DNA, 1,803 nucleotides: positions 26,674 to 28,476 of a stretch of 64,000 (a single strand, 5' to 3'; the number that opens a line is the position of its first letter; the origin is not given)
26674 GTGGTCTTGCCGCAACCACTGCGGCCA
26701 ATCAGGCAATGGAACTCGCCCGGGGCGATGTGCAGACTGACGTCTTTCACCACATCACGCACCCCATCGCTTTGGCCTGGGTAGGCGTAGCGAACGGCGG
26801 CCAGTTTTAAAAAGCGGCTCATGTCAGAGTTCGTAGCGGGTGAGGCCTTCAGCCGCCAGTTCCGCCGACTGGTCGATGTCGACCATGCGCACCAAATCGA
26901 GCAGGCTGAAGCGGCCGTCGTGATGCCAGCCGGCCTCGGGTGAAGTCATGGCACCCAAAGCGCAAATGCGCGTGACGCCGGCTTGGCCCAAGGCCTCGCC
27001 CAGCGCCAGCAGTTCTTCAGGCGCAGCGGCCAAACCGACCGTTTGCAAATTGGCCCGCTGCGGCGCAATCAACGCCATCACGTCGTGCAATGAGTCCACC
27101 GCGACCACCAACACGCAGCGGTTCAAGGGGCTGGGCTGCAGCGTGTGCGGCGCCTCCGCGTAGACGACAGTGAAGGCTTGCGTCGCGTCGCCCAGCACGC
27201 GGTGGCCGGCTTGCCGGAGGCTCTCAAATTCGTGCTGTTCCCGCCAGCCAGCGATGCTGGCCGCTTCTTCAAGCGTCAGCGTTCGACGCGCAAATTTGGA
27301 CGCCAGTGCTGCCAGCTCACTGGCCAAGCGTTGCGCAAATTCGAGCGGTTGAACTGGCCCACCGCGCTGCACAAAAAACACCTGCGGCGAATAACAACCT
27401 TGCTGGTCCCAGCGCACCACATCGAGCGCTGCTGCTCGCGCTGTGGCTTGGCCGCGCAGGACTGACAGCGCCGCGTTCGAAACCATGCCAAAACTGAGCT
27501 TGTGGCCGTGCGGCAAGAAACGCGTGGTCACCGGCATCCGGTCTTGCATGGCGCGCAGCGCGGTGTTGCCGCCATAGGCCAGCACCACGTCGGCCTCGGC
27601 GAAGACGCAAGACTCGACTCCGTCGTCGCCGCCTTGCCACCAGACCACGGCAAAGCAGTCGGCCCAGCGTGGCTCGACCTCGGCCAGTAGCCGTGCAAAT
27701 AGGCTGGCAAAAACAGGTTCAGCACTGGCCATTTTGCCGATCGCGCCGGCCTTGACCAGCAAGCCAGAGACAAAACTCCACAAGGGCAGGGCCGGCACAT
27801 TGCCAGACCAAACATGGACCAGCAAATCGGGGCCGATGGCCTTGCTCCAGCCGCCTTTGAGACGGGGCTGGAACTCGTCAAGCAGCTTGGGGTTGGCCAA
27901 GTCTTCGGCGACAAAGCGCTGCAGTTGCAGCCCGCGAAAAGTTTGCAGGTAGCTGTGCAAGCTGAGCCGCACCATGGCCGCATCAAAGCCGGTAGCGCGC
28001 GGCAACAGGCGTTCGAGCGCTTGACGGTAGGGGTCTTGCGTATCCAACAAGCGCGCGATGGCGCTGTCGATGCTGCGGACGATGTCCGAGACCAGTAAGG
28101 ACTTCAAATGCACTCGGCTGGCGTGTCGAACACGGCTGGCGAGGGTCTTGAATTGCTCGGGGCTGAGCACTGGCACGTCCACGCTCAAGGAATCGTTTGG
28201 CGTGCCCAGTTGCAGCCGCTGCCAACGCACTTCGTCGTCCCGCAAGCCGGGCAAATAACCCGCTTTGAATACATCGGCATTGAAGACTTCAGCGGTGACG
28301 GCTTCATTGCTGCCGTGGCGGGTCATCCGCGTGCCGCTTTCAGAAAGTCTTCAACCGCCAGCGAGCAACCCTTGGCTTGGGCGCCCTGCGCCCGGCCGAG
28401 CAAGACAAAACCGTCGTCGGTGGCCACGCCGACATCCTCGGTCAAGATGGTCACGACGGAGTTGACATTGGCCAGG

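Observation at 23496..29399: Candidate new vitamin B1 salvage system: LuxE + LuxC + ThiXYZ-like ABC + SDR next to thiD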

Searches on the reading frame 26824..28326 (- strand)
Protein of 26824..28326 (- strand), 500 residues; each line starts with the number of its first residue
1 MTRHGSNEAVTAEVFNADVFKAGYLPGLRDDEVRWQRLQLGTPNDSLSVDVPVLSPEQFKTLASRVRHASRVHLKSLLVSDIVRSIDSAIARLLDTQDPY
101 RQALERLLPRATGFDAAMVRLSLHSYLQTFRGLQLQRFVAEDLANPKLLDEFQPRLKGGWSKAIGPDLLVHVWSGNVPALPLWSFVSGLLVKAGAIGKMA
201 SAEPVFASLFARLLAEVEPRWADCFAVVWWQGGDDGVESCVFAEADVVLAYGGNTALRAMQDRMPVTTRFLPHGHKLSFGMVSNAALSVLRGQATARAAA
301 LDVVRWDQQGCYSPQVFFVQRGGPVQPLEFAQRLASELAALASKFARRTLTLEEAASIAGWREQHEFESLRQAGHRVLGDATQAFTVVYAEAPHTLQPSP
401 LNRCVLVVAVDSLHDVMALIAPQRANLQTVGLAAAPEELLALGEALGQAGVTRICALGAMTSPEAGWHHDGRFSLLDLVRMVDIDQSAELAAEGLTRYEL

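Call 3: search_protein_families(library=pfam, proteins=[window:26824-28326:-])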
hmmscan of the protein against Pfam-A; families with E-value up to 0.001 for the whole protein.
window:26824-28326:- (500 aa): 1 family
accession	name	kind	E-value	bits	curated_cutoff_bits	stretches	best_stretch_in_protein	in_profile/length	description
PF05893.19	LuxC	-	1.4e-90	304.5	21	1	78-480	5-400/401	Acyl-CoA reductase (LuxC)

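Call 6: search_protein_families(library=ncbifam, proteins=[window:26824-28326:-])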
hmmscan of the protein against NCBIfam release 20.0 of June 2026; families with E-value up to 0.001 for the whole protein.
window:26824-28326:- (500 aa): 1 family
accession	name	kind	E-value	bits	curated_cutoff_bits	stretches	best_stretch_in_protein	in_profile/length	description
NF052251.1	LCFA_red_LuxC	equivalog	6.3e-29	100.8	750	1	101-486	77-449/478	long-chain-fatty-acyl-CoA reductase LuxC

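Call 9: find_homologous_proteins(query=window:26824-28326:-, max_evalue=1e-20)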
Query window:26824-28326:- (500 aa): 1772 proteins with E <= 1e-20 among 8000 candidates; the best 120 are listed.
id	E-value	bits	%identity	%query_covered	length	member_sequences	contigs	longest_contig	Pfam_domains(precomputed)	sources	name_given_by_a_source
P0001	0.0e+0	1114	100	100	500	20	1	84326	PF05893.20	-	-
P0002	2.0e-285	965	88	98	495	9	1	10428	PF05893.20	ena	-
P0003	1.6e-279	946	86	98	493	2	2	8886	PF05893.20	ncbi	-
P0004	4.4e-279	944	86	98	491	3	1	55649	PF05893.20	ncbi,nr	ncbi:MAG: acyl-CoA reductase [Polaromonas sp.]|nr:acyl-CoA reductase [Polaromonas sp.]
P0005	6.9e-277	937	87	97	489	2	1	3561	PF05893.20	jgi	jgi:hypothetical protein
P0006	9.3e-277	937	86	98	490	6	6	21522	PF05893.20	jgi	jgi:hypothetical protein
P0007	2.3e-276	935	87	97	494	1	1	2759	PF05893.20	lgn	-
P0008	1.4e-275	933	86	97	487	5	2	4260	PF05893.20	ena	-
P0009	3.0e-275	932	86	97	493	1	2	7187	PF05893.20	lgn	-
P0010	6.6e-275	930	86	97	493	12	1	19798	PF05893.20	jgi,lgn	jgi:hypothetical protein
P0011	1.5e-274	929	86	97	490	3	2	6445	PF05893.20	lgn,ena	-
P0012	6.4e-274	927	85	97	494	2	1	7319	PF05893.20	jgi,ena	-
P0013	7.3e-274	927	85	97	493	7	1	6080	PF05893.20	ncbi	-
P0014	9.3e-274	927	85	97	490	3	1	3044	PF05893.20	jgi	-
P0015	1.8e-273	926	85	97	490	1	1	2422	PF05893.20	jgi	jgi:hypothetical protein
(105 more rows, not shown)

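Call 11: find_related_loci(query=A1, collection=genome_contigs, flank=10000)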
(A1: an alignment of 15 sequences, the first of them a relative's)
Query A1 (500 aa) in genome_contigs; peptide patterns used: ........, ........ (x = any residue, [..] = any of these).
296 stretches matched a pattern; 245 encode a relative of the query (tblastn E <= 1e-3); the best 80 are kept; 80 distinct loci.
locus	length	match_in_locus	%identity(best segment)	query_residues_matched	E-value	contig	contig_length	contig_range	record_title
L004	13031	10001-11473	86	9-500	0e+0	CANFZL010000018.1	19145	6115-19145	MAG: Comamonadaceae bacterium isolate Jr-19feb18-48 genome assembly, contig: Jr-19feb18-C1095, whole genome shotgun sequ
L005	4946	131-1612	86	6-500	0e+0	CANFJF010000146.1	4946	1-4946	MAG: Comamonadaceae bacterium isolate Jr-16oct17-137 genome assembly, contig: Jr-16oct17-C32187, whole genome shotgun se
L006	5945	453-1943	84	6-500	0e+0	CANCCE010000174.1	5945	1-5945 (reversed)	MAG: Comamonadaceae bacterium isolate JR-MC-E-240519-50 genome assembly, contig: JR-MC-E-240519-C18472, whole genome sho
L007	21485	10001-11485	85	6-500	0e+0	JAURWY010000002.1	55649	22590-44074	MAG: Polaromonas sp. isolate E10_concoct.bin.55 E10_k141_475430, whole genome shotgun sequence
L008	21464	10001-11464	83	13-500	0e+0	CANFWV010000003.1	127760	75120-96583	MAG: Comamonadaceae bacterium isolate Jr-19feb18-39 genome assembly, contig: Jr-19feb18-C48, whole genome shotgun sequen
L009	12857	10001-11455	84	16-500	0e+0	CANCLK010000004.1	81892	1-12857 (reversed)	MAG: Comamonadaceae bacterium isolate JR-MC-F-240519-83 genome assembly, contig: JR-MC-F-240519-C162, whole genome shotg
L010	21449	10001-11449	87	18-500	0e+0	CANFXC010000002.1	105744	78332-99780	MAG: Comamonadaceae bacterium isolate Jr-19feb18-65 genome assembly, contig: Jr-19feb18-C69, whole genome shotgun sequen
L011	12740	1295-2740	75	19-500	0e+0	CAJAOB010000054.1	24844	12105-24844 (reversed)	MAG: uncultured Burkholderiales bacterium isolate Loc090519-1m_bin-0327 genome assembly, contig: bin-0327:054/522, whole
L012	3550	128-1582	71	15-499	0e+0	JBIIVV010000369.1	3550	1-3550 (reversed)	MAG: Ferruginibacter sp. isolate ME2005-02-11D0_3300042485_group2_bin224 Rohwer_bin468_scaffold_37258_c1, whole genome s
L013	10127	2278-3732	71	15-499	0e+0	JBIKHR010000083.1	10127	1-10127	MAG: Polaromonas sp. isolate ME2014-05-28_3300035212_group5_bin114 Rohwer_bin2192_scaffold_3874_c1, whole genome shotgun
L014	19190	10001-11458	85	15-500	0e+0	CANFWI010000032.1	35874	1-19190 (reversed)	MAG: Comamonadaceae bacterium isolate Jr-19feb18-33 genome assembly, contig: Jr-19feb18-C415, whole genome shotgun seque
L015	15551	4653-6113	71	15-500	0e+0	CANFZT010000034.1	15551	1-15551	MAG: Comamonadaceae bacterium isolate Jr-20nov17-27 genome assembly, contig: Jr-20nov17-C4479, whole genome shotgun sequ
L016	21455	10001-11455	71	16-500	0e+0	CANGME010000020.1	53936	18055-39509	MAG: Comamonadaceae bacterium isolate Jr-29jan18-9 genome assembly, contig: Jr-29jan18-C104, whole genome shotgun sequen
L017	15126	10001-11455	71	16-500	0e+0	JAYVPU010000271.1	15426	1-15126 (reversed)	MAG: Comamonadaceae bacterium isolate GL72_UP_concoct_0 GL72_UP_concoct_0_270, whole genome shotgun sequence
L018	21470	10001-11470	71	19-500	0e+0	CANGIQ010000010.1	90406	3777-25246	MAG: Comamonadaceae bacterium isolate Jr-7aug17-121 genome assembly, contig: Jr-7aug17-C342, whole genome shotgun sequen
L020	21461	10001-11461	70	15-500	0e+0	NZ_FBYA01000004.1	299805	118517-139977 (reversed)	Limnohabitans sp. Rim47 isolate DNA_1, whole genome shotgun sequence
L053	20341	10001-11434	66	22-499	0e+0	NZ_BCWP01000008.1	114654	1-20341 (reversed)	Curvibacter delicatus NBRC 14919, whole genome shotgun sequence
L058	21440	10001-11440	63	22-498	0e+0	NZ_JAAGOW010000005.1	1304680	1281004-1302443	Variovorax sp. WS11 plasmid pVarWS11_2, whole genome shotgun sequence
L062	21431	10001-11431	65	22-498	0e+0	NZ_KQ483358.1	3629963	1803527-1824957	Curvibacter sp. PAE-UM Scaffold1, whole genome shotgun sequence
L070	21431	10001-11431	59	22-498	0e+0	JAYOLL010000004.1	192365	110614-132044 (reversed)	MAG: Rhodospirillales bacterium isolate 139571_S172_metabat_bins_sspec.tsv.033 NODE_17_length_192365_cov_10.695372, whol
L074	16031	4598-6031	56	21-498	3e-180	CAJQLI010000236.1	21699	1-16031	MAG: uncultured Alphaproteobacteria bacterium isolate 0.2_20180522_Bin_156_sub_1 genome assembly, contig: c_000000003221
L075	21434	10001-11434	57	21-498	8e-180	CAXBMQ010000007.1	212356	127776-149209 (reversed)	MAG TPA_asm: uncultured Rhodospirillaceae bacterium isolate ERR2762121_concoct_63 genome assembly, contig: ERZ3421540.14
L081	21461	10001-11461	57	10-498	6e-177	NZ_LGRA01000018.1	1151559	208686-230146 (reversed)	Azospirillum sp. TSO35-2 Contig03, whole genome shotgun sequence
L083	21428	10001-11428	58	22-498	8e-176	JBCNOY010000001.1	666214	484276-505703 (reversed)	MAG: Enterobacterales bacterium isolate SMAGNO139 Contig1, whole genome shotgun sequence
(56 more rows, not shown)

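Call 40: search_protein_families(library=pfam, proteins=[L020:7595-8896:+, L074:2066-3262:-, L074:1076-1978:+, L074:6858-8399:-, L075:7479-8582:-, L075:6336-7358:-, L075:12268-13158:-, L083:8020-8610:+, L083:6890-8005:+, L083:5664-6893:+])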
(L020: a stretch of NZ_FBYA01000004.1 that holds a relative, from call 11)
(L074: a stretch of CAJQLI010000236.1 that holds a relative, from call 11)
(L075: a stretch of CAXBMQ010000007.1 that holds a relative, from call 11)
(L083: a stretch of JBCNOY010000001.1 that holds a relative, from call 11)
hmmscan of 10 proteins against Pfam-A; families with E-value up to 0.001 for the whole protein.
L020:7595-8896:+ (433 aa): 1 family
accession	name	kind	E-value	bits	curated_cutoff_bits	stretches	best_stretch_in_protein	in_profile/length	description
PF02133.21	Transp_cyt_pur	-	2.8e-11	43.4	23.5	1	25-368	1-367/440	Permease for cytosine/purines, uracil, thiamine, allantoin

L074:2066-3262:- (398 aa): 1 family
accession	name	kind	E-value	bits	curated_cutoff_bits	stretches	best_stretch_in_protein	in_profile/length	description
PF00296.26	Bac_luciferase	-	7.5e-53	180.3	27.9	1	67-364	20-313/314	Luciferase-like monooxygenase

L074:1076-1978:+ (300 aa): 2 families
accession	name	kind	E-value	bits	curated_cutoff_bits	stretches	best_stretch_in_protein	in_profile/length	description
PF03466.25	LysR_substrate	-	3.7e-42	144.5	28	1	90-292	4-208/209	LysR substrate binding domain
PF00126.33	HTH_1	-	1.9e-21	76.2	26.6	1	4-62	1-59/60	Bacterial regulatory helix-turn-helix protein, lysR family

L074:6858-8399:- (513 aa): 1 family
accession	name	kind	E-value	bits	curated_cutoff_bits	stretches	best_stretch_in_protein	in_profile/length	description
PF00892.27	EamA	-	1.1e-23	84.4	28.2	2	240-371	3-134/135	EamA-like transporter family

L075:7479-8582:- (367 aa): 1 family
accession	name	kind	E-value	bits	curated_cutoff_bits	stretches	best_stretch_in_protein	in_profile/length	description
PF00296.26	Bac_luciferase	-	3.4e-52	178.2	27.9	1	36-333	20-313/314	Luciferase-like monooxygenase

L075:6336-7358:- (340 aa): 1 family
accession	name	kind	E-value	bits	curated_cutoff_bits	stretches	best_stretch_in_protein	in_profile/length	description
PF01594.21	AI-2E_transport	-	4.9e-44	151.3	34.3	1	15-324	8-326/327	AI-2E family transporter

L075:12268-13158:- (296 aa): 1 family
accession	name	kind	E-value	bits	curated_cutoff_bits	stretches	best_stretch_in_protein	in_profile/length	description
PF00892.27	EamA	-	1.1e-25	90.9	28.2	2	23-154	3-134/135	EamA-like transporter family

L083:8020-8610:+ (196 aa): 2 families
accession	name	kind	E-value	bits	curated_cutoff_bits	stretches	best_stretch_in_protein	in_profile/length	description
PF01427.22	Peptidase_M15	-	3e-53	181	27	1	4-183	3-196/199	D-ala-D-ala dipeptidase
PF02557.22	VanY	-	2.6e-06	27.7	25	1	40-147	3-109/132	D-alanyl-D-alanine carboxypeptidase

L083:6890-8005:+ (371 aa): 2 families
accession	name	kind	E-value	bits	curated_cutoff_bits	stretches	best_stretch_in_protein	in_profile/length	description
PF00557.29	Peptidase_M24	-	2.7e-25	89.8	23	1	148-350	2-207/208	Metallopeptidase family M24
PF01321.24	Creatinase_N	-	5.8e-14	53.2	22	1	6-140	2-128/128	Creatinase/Prolidase N-terminal domain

L083:5664-6893:+ (409 aa): 2 families
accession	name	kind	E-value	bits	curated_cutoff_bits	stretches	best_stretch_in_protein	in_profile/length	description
PF01546.33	Peptidase_M20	-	1.1e-23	84.7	24.6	1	78-399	1-205/206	Peptidase family M20/M25/M40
PF07687.19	M20_dimer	-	4.4e-06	27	21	1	180-293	2-105/107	Peptidase dimerisation domain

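Call 46: search_solved_structures(query=window:26824-28326:-, max_evalue=0.001, show_alignments=1)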
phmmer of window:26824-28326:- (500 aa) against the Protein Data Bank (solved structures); distinct sequences matched with E-value up to 0.001: 1.
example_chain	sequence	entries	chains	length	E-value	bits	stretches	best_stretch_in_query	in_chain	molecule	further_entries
7xc6_A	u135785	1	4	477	3.8e-17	65.6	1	102-483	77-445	Long-chain acyl-protein thioester reductase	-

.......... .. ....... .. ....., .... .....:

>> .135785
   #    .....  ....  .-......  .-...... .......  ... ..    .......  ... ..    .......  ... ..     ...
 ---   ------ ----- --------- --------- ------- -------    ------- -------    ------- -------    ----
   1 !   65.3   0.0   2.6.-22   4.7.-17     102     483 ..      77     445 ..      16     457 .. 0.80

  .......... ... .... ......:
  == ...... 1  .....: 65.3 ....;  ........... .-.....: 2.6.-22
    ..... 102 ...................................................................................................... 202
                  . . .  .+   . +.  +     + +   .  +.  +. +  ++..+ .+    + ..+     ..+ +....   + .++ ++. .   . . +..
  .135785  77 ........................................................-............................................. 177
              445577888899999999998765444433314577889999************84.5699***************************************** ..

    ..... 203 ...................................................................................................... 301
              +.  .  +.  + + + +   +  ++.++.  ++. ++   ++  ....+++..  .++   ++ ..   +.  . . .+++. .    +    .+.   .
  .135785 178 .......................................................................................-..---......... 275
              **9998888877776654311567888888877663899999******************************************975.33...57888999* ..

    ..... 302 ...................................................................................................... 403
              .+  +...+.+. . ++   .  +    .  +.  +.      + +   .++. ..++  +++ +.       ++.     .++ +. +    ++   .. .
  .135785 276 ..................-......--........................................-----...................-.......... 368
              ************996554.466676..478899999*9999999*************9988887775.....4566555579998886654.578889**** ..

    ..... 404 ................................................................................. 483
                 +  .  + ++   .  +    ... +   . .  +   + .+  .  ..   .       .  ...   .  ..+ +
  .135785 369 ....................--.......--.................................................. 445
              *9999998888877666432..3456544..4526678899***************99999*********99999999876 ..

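Call 58: search_protein_families(library=ncbifam, proteins=[L020:7595-8896:+, L075:7479-8582:-, L075:12268-13158:-, L075:11483-12250:+], max_evalue=0.00001)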
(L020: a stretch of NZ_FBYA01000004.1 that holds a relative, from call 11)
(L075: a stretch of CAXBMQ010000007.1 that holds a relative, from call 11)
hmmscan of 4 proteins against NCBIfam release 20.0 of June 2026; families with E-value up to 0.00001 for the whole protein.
L020:7595-8896:+ (433 aa): 3 families
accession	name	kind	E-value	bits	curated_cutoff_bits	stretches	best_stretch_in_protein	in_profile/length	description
TIGR02358.1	thia_cytX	hypoth_equivalog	6.6e-71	239.5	309.85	1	37-428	2-385/386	putative hydroxymethylpyrimidine transporter CytX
TIGR00800.1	ncs1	subfamily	8.9e-28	97.2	353.1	1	23-367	4-381/447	NCS1 family nucleobase:cation symporter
NF008241.0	PRK11017.1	equivalog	3e-12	46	326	1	51-409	36-385/416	cytosine permease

L075:7479-8582:- (367 aa): 21 families
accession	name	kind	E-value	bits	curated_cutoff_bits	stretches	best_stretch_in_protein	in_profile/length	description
TIGR04021.1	LLM_DMSO2_sfnG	equivalog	4.1e-55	187.6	382.95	1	19-358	8-346/350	dimethylsulfone monooxygenase SfnG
TIGR03612.1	RutA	equivalog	2.6e-41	142.3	498.3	1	14-360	3-352/355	pyrimidine utilization protein A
TIGR03860.1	FMN_nitrolo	subfamily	8.1e-40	136.9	279.7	3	67-165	62-161/422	NtaA/DmoA family FMN-dependent monooxygenase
TIGR03619.1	F420_Rv2161c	subfamily_domain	1.1e-27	97.3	166.9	1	85-267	53-232/247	TIGR03619 family F420-dependent LLM class oxidoreductase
TIGR03560.1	F420_Rv1855c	subfamily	2.5e-27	96.2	231.4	1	35-244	9-219/227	TIGR03560 family F420-dependent LLM class oxidoreductase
TIGR03565.1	alk_sulf_monoox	equivalog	1.1e-23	83.9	518.2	1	64-356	40-345/346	FMNH2-dependent alkanesulfonate monooxygenase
NF001939.1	PRK00719.1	subfamily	1.5e-22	79.9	510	1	79-263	56-238/373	alkanesulfonate monooxygenase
TIGR03856.1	F420_MSMEG_2906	subfamily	1e-15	58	243.7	1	36-249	13-206/249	LLM class F420-dependent oxidoreductase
TIGR03571.1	lucif_BA3436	subfamily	4e-14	52.6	303.9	1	6-242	5-231/304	TIGR03571 family LLM class oxidoreductase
TIGR04020.1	seco_metab_LLM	subfamily_domain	1.6e-11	43.9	244.45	1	82-337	57-319/341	MupA/Atu3671 family FMN-dependent luciferase-like monooxygenase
TIGR03621.1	F420_MSMEG_2516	subfamily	1.8e-11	43.7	213.15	1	102-216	67-173/295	TIGR03621 family F420-dependent LLM class oxidoreductase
TIGR03557.1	F420_G6P_family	subfamily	1.2e-08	34.5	210.4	1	44-337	18-292/316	TIGR03557 family F420-dependent LLM class oxidoreductase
NF052254.1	luciferase_Alph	exception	5.2e-07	29.2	600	1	82-203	59-177/354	luciferase subunit alpha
TIGR04036.1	LLM_CE1758_fam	subfamily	8.7e-07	28.1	479.1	1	84-213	66-191/355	CE1758 family FMN-dependent luciferase-like monooxygenase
TIGR03555.1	F420_mer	equivalog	1.2e-06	28.2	348.7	0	93-340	56-307/325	5,10-methylenetetrahydromethanopterin reductase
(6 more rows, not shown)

L075:12268-13158:- (296 aa): 1 family
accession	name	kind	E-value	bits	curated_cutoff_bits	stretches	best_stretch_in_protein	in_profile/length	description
TIGR00950.1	2A78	equivalog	6.8e-12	45.4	230.2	1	42-289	9-263/264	carboxylate/amino acid/amine transporter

L075:11483-12250:+ (255 aa): 228 families (the best 25 are shown)
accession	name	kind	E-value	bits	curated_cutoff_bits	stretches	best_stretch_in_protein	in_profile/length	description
NF006393.0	PRK08642.1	equivalog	2.8e-82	276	292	1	1-254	2-253/254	3-oxoacyl-ACP reductase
NF005559.1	PRK07231.1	subfamily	2.2e-58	197.7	215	1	3-253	2-248/249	glucose 1-dehydrogenase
NF004197.0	PRK05653.1-1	equivalog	2.7e-57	194.3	332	1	3-255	5-249/249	3-oxoacyl-ACP reductase FabG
NF009466.0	PRK12826.1-2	subfamily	5.5e-56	189.8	222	1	5-254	3-246/248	3-oxoacyl-ACP reductase FabG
NF004198.0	PRK05653.1-3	equivalog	1.2e-54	185.4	296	1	4-254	6-248/248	3-oxoacyl-ACP reductase FabG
TIGR01830.1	3oxo_ACP_reduc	equivalog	3.4e-54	184.1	297.75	1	8-253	1-239/239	3-oxoacyl-[acyl-carrier-protein] reductase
NF009468.0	PRK12826.1-4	equivalog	3.9e-54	184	318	1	2-253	4-248/256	SDR family oxidoreductase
NF004778.0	PRK06124.1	equivalog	1.1e-51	175.7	303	1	3-253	9-253/256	SDR family oxidoreductase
NF009464.0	PRK12824.1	subfamily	2.4e-51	174.8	269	1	5-254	2-244/245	3-oxoacyl-ACP reductase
NF005853.0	PRK07774.1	equivalog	4.4e-51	173.7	303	1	2-254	3-248/250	SDR family oxidoreductase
NF004791.0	PRK06138.1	equivalog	2.7e-49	167.8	312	1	1-253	1-250/252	SDR family oxidoreductase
NF004818.0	PRK06172.1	equivalog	2.7e-49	167.8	336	1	1-253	3-251/253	SDR family oxidoreductase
NF052558.1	MBtsdlDhBudC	equivalog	5.2e-49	167.1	270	1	3-253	1-242/250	meso-2,3-butanediol dehydrogenase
NF005909.0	PRK07890.1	subfamily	1.9e-48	165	258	1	3-252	5-257/260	short chain dehydrogenase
TIGR01829.1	AcAcCoA_reduct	subfamily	2.9e-48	164.6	302.1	1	6-254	1-242/242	acetoacetyl-CoA reductase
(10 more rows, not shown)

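Call 70: search_protein_families(library=pfam, proteins=[L053:6407-8590:-, L053:14785-16068:-, L058:7211-8197:+, L058:15743-16480:-, L062:5471-7174:-, L062:14812-16548:-, L070:6047-7039:-, L070:14737-15348:+, L081:5898-8528:+, L081:14837-17314:-])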
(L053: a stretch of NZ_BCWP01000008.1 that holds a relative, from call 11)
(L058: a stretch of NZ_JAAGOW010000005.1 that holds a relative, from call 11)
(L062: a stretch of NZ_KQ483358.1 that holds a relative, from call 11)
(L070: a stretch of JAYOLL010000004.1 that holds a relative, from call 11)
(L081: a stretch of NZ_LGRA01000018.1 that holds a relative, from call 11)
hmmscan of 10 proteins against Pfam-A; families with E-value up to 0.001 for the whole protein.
L053:6407-8590:- (727 aa): 1 family
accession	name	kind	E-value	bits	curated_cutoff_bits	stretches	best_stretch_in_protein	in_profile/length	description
PF00149.33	Metallophos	-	0.00043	21.2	21.5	0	171-312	5-83/191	Calcineurin-like phosphoesterase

L053:14785-16068:- (427 aa): 1 family
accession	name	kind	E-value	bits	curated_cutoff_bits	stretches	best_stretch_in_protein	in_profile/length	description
PF08668.18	HDOD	-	2.9e-29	102.4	22.9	1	19-198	1-190/196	HDOD domain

L058:7211-8197:+ (328 aa): 1 family
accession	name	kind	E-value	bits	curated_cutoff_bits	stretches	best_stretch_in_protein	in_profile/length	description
PF03401.19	TctC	-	6.5e-48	164.1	27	1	55-322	3-273/274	Tripartite tricarboxylate transporter family receptor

L058:15743-16480:- (245 aa): 1 family
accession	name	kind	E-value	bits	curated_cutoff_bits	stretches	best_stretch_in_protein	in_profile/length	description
PF02146.23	SIR2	-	2.1e-40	139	24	1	27-193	1-180/180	Sir2 family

L062:5471-7174:- (567 aa): 1 family
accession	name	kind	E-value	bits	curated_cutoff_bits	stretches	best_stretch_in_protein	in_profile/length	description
PF00528.27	BPD_transp_1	-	1.6e-22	80.6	26.4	1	391-551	1-169/184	Binding-protein-dependent transport system inner membrane component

L062:14812-16548:- (578 aa): 0 families

L070:6047-7039:- (330 aa): 2 families
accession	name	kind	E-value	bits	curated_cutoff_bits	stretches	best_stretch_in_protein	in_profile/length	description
PF12974.12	Phosphonate-bd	-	3.2e-05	23.9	27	1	44-134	45-136/242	ABC transporter, phosphonate, periplasmic substrate-binding protein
PF09084.16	NMT1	-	0.00012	22.5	20.5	1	84-120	74-110/216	NMT1/THI5 like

L070:14737-15348:+ (203 aa): 0 families

L081:5898-8528:+ (876 aa): 0 families

L081:14837-17314:- (825 aa): 1 family
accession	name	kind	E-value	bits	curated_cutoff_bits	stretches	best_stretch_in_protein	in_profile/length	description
PF06808.19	DctM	-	4.6e-85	286.4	23.8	1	402-815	2-413/413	Tripartite ATP-independent periplasmic transporter, DctM component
